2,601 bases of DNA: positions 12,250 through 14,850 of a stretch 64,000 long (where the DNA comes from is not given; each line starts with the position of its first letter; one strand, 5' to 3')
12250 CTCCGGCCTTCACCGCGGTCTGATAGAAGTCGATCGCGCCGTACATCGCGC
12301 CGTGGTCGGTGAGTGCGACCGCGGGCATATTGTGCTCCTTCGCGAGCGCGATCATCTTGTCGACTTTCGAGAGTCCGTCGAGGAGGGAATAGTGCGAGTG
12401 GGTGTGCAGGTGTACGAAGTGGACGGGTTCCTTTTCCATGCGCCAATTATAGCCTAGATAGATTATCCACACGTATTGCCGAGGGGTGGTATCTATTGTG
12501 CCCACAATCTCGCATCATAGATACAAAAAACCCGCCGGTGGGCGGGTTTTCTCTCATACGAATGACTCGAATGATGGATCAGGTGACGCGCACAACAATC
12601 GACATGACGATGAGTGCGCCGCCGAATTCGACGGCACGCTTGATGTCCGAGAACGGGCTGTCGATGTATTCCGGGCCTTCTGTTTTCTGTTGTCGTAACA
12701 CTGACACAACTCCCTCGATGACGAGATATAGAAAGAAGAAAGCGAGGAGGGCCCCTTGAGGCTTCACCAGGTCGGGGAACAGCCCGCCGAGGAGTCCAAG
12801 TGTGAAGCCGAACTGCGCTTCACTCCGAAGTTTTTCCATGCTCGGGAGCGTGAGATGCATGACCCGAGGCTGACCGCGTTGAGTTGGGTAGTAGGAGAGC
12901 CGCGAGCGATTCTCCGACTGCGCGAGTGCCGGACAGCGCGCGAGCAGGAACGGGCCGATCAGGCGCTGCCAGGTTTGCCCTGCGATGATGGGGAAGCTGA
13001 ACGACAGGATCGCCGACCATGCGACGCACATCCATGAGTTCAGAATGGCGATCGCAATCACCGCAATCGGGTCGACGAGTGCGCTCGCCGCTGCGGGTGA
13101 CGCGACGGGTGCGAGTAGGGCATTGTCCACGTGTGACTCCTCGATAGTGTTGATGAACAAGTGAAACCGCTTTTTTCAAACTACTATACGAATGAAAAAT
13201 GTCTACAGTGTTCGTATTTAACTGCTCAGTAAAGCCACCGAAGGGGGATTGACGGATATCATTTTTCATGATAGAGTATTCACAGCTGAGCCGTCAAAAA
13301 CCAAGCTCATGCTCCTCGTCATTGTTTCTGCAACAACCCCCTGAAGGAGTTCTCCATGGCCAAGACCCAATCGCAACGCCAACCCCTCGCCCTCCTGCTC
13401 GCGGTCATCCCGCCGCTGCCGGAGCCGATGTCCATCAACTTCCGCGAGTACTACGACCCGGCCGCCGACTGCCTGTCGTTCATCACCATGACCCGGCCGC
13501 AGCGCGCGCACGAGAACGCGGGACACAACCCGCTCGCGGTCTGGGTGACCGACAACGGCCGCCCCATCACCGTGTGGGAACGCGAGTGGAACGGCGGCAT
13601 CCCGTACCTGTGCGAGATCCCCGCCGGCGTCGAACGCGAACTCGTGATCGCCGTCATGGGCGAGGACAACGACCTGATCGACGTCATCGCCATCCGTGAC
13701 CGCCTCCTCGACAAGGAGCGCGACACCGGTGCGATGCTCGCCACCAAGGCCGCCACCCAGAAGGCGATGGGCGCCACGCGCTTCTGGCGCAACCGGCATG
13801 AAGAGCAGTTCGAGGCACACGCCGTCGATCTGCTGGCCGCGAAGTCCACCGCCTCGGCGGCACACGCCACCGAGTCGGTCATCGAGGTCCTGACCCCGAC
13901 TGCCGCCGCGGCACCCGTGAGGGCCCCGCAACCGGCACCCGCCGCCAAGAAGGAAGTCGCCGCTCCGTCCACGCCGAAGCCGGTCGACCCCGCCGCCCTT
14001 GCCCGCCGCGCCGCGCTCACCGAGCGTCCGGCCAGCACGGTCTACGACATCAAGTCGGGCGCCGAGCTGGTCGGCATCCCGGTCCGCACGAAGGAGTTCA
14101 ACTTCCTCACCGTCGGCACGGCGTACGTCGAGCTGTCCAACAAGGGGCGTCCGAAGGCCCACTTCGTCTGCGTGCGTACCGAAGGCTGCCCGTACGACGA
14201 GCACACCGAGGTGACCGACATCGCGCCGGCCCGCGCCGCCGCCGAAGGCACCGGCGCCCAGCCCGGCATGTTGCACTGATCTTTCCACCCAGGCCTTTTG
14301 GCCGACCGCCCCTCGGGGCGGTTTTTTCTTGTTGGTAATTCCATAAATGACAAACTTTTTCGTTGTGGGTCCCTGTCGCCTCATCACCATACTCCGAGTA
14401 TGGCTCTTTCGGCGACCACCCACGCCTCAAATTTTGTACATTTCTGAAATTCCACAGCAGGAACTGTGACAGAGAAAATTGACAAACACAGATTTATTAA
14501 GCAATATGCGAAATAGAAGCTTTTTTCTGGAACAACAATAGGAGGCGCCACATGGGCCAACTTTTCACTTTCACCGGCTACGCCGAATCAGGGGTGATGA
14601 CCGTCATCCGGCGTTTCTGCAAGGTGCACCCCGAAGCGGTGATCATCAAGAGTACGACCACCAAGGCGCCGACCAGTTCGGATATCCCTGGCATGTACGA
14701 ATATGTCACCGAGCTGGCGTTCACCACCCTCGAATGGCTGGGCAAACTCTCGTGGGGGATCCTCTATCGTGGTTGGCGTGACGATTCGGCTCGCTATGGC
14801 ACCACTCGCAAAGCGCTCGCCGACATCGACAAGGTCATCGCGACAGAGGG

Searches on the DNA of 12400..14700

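Call 82: search_rna_families(source=window, start=12400, end=14700, threshold=evalue, max_evalue=1)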
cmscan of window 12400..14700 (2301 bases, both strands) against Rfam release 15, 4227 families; matches with E-value up to 1: 3.
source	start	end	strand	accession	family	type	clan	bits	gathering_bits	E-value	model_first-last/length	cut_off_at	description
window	12521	12580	-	RF01859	Phe_leader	Cis-reg; leader;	-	24.2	55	0.4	1-125/125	no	Phenylalanine leader peptide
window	12525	12635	-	RF01394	isrK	Gene; sRNA;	-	20.7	50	0.12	1-77/77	no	isrK Hfq binding RNA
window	12522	12630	-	RF00513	Trp_leader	Cis-reg; leader;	-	19.6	41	0.89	1-100/100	no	Tryptophan operon leader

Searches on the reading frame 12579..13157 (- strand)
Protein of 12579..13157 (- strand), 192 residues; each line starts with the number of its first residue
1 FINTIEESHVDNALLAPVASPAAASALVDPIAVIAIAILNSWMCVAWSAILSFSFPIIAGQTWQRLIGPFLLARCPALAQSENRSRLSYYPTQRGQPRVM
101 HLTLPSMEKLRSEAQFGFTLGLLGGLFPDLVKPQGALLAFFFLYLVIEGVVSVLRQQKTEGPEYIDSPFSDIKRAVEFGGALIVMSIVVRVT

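Call 6: search_protein_families(library=pfam, proteins=[window:12579-13157:-], max_evalue=1)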
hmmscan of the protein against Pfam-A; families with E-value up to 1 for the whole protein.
window:12579-13157:- (192 aa): 2 families
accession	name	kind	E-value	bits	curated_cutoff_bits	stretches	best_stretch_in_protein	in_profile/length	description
PF13194.11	DUF4010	-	0.002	18.3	30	1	128-191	80-144/210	Domain of unknown function (DUF4010)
PF17870.6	Insulin_TMD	-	0.42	11.2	33.4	1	135-162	20-47/47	Insulin receptor trans-membrane segment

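Call 7: search_protein_families(library=phrogs, proteins=[window:12579-13157:-], max_evalue=1)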
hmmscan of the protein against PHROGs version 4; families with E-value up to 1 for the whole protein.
window:12579-13157:- (192 aa): 0 families

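Call 58: search_protein_families(library=padloc, proteins=[window:12579-13157:-], max_evalue=1)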
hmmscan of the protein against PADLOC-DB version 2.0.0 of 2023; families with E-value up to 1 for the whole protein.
window:12579-13157:- (192 aa): 0 families

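Call 59: search_protein_families(library=ncbifam, proteins=[window:12579-13157:-], max_evalue=1)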
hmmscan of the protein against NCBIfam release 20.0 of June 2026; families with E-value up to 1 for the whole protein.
window:12579-13157:- (192 aa): 0 families

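Call 84: search_dna_similar(query=window:12579-13157:-, collection=plasmids, mode=protein, max_evalue=0.01)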
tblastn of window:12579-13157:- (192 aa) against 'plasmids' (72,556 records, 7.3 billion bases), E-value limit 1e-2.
Records with a match: 5; places in all: 5; records where one place covers at least 80% of the query: 4.
Best place of each record, by identity: <60% 5.
By first word of the organism name: Cupriavidus 5.
By predicted mobility (MOB-suite, as given by PLSDB): conjugative 3; non-mobilizable 2.
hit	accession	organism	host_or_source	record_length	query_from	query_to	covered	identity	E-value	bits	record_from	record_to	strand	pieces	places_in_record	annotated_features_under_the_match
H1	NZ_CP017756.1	Cupriavidus malaysiensis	cell culture,Lake Kulim, Kedah, Malaysia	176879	47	182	71%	38.4%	5e-14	76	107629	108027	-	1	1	none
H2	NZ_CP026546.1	Cupriavidus metallidurans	single cell,soil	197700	29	185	82%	26.4%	3e-7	57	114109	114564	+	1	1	hypothetical protein (x2)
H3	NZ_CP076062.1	Cupriavidus sp. EM10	Pure-cultured cell,sewage water sludge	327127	29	185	82%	26.4%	3e-7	57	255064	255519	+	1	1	hypothetical protein (x2)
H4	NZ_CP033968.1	Cupriavidus pauculus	Homo sapiens,clinical isolate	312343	29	182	80%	25.6%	7e-8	59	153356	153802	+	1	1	hypothetical protein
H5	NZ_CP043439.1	Cupriavidus campinensis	cell culture,soil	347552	29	182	80%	25.6%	7e-8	59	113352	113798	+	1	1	hypothetical protein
